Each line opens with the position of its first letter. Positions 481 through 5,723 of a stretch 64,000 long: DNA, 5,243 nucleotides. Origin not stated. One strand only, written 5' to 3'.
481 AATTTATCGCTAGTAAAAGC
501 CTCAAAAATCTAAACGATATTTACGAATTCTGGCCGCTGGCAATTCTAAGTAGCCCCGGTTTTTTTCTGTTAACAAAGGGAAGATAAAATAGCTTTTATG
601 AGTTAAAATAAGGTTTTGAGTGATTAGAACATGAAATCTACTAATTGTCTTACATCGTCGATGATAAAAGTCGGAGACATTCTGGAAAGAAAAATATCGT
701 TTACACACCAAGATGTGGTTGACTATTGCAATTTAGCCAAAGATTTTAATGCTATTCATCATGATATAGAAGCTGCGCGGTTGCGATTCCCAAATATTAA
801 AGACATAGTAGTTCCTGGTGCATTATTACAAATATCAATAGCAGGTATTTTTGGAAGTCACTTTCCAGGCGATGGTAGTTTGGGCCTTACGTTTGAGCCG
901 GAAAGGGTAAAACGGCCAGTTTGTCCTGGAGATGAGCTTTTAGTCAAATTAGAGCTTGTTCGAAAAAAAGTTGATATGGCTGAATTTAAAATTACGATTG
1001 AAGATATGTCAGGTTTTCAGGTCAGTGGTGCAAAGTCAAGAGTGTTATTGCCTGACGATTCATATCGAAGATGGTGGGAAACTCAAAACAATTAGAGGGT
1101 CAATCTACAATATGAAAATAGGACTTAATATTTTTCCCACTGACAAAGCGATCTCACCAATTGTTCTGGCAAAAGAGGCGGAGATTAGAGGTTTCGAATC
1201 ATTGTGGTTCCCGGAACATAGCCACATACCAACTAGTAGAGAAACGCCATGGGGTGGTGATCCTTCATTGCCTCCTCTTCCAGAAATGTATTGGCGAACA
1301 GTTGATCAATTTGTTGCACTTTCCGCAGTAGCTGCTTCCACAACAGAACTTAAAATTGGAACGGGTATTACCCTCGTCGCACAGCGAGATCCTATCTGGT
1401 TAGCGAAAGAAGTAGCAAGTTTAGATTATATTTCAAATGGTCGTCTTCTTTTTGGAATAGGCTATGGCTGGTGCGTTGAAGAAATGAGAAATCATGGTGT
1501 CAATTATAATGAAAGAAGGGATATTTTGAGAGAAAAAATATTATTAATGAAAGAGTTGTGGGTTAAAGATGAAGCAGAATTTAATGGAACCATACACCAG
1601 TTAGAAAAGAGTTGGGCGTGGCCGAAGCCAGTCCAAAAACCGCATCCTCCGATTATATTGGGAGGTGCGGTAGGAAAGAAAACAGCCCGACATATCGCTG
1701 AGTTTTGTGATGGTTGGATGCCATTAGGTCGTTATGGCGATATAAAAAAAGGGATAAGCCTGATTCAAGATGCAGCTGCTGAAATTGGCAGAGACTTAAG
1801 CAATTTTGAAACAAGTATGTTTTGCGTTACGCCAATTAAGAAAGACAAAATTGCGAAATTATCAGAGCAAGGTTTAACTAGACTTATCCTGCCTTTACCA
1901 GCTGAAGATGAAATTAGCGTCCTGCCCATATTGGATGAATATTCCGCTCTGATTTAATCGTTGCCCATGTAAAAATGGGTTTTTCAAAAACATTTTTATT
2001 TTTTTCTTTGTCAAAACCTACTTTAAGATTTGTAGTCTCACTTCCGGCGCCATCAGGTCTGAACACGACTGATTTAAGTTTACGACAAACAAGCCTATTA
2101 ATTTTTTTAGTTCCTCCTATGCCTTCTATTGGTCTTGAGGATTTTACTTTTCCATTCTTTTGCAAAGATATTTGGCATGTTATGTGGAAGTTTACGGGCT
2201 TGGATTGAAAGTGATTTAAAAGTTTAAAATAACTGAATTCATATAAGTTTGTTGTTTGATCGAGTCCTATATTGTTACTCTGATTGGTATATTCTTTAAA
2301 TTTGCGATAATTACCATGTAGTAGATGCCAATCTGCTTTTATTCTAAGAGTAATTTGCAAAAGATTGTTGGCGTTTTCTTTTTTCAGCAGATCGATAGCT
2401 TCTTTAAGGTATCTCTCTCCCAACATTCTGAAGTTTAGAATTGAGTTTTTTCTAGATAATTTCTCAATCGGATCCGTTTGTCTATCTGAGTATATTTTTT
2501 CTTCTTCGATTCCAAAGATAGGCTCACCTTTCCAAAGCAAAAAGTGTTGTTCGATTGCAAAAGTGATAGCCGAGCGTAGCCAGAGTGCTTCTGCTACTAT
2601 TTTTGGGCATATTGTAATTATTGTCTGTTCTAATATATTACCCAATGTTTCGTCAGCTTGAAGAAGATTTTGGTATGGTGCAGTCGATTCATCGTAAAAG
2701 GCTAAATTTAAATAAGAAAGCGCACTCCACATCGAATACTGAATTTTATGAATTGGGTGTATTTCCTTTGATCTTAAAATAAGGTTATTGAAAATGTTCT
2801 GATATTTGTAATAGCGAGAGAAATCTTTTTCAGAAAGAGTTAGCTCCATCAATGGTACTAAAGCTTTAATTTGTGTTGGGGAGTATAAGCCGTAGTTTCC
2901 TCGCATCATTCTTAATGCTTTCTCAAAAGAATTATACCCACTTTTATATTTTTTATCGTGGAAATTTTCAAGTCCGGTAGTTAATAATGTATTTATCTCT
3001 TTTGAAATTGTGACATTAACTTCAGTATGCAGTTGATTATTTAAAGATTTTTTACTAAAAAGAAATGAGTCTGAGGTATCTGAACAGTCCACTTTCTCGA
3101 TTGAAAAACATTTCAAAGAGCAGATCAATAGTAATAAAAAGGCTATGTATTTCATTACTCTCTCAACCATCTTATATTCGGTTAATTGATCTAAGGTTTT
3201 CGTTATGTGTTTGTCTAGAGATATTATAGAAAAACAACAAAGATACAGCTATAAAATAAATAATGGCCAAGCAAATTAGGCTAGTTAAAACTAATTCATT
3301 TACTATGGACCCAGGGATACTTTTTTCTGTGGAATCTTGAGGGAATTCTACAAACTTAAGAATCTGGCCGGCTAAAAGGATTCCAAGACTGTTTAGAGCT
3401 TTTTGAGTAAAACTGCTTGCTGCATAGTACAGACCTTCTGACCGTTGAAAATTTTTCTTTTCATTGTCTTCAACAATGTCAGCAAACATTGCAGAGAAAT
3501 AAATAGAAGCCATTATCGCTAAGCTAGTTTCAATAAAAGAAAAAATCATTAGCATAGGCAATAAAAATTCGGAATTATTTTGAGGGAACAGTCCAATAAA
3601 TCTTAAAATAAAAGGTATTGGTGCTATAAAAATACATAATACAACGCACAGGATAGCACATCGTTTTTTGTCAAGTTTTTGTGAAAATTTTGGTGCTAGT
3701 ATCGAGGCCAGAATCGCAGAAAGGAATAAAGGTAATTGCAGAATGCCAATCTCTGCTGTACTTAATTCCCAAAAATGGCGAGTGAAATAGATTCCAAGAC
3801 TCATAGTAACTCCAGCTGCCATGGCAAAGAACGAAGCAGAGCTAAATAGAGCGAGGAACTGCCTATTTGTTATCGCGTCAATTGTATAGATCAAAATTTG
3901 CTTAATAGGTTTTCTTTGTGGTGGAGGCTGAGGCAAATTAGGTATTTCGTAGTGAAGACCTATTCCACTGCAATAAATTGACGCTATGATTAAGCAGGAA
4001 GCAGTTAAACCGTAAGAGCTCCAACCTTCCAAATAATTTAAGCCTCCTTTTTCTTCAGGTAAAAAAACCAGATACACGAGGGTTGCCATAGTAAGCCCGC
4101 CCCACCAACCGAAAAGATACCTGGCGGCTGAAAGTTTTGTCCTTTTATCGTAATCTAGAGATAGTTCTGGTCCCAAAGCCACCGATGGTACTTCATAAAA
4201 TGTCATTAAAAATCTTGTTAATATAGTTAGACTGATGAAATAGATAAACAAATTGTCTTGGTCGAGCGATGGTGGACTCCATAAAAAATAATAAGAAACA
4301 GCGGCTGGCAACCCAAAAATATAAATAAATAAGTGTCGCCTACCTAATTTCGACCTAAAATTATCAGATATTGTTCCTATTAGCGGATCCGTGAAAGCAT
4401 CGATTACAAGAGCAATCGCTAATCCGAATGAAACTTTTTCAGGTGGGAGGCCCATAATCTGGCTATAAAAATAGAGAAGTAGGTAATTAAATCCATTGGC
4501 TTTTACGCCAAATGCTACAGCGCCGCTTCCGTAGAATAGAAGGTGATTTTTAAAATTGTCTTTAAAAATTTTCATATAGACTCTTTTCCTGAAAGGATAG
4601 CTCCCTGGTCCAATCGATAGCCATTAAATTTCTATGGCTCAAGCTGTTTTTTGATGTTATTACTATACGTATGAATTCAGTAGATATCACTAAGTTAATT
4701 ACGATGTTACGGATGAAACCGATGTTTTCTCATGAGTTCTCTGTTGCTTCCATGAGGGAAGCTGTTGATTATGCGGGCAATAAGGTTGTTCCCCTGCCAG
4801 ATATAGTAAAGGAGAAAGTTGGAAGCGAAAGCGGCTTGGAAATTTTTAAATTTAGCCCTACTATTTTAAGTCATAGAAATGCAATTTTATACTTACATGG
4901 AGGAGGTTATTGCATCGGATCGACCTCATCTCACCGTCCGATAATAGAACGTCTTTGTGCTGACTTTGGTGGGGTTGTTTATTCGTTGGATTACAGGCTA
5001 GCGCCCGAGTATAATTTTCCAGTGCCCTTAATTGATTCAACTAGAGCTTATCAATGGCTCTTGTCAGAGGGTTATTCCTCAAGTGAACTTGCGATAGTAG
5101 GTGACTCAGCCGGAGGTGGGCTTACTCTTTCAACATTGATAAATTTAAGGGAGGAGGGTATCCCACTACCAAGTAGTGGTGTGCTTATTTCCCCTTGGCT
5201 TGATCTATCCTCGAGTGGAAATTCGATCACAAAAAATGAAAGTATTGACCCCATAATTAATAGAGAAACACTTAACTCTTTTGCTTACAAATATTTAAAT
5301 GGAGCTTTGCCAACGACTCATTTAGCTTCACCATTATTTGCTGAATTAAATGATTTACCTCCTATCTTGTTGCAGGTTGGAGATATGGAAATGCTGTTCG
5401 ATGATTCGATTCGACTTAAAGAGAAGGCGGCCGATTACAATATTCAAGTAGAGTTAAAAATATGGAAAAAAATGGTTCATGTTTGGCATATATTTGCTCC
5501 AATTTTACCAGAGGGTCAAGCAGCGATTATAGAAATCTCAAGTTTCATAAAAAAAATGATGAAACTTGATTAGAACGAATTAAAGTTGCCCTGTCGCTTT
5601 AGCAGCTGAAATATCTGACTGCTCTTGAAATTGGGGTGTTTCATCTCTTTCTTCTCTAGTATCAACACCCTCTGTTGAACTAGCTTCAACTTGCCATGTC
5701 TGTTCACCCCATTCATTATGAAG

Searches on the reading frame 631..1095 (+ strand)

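Call 81: search_protein_families(library=pfam, proteins=[window:631-1095:+], max_evalue=0.01)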
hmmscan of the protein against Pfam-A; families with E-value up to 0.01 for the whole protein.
window:631-1095:+ (154 aa): 1 family
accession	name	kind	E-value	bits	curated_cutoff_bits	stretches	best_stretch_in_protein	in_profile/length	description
PF01575.25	MaoC_dehydratas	-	2.9e-05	24.1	27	1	19-114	13-106/123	MaoC like domain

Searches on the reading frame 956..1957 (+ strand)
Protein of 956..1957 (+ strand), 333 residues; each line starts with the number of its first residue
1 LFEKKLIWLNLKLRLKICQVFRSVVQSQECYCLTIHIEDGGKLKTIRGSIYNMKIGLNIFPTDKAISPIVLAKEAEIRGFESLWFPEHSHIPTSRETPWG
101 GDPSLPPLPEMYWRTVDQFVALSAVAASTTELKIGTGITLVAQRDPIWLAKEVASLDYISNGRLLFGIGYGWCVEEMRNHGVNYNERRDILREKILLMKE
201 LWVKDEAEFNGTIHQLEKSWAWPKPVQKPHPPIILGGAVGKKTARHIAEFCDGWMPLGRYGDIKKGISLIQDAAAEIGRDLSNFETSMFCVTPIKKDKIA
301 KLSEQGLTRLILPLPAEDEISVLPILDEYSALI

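Call 19: search_protein_families(library=pfam, proteins=[window:956-1957:+], max_evalue=0.00001)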
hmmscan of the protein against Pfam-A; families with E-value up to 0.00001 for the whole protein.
window:956-1957:+ (333 aa): 1 family
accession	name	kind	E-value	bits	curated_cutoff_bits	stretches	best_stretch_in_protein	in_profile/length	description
PF00296.26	Bac_luciferase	-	3.1e-45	155.3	27.9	1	71-289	28-225/314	Luciferase-like monooxygenase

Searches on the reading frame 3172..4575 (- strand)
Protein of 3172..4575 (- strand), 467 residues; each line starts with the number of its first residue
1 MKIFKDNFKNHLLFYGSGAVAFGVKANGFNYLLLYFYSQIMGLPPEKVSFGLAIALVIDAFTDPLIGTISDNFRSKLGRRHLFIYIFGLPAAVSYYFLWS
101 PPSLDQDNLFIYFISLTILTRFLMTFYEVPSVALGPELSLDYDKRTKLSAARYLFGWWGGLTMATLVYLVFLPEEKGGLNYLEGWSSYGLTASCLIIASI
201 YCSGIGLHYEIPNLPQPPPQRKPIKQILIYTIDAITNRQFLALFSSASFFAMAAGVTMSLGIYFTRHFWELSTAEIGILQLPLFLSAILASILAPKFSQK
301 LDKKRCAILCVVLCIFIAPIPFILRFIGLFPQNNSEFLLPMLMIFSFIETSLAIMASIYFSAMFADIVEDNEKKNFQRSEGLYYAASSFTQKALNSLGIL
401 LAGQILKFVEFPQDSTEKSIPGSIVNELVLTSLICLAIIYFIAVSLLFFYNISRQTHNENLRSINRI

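Call 19: search_protein_families(library=pfam, proteins=[window:3172-4575:-], max_evalue=0.00001)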
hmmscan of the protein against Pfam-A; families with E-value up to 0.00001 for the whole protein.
window:3172-4575:- (467 aa): 2 families
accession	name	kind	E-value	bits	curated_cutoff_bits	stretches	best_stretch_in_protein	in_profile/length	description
PF13347.12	MFS_2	-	3.1e-80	270.2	27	1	14-453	1-426/427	MFS/sugar transport protein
PF07690.21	MFS_1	-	3.9e-10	39.6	33.4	1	23-365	9-317/347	Major Facilitator Superfamily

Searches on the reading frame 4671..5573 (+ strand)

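Call 19: search_protein_families(library=pfam, proteins=[window:4671-5573:+], max_evalue=0.00001)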
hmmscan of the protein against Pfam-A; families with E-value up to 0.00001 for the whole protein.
window:4671-5573:+ (300 aa): 3 families
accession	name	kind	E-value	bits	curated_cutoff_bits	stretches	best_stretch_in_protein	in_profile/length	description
PF07859.19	Abhydrolase_3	-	1e-49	169.6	25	1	72-273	1-209/210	alpha/beta hydrolase fold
PF10340.15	Say1_Mug180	-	5e-13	49.1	21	1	70-213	123-274/374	Steryl acetyl hydrolase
PF20434.5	BD-FAE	-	3.2e-09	37.1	26.8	1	69-153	13-104/215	BD-FAE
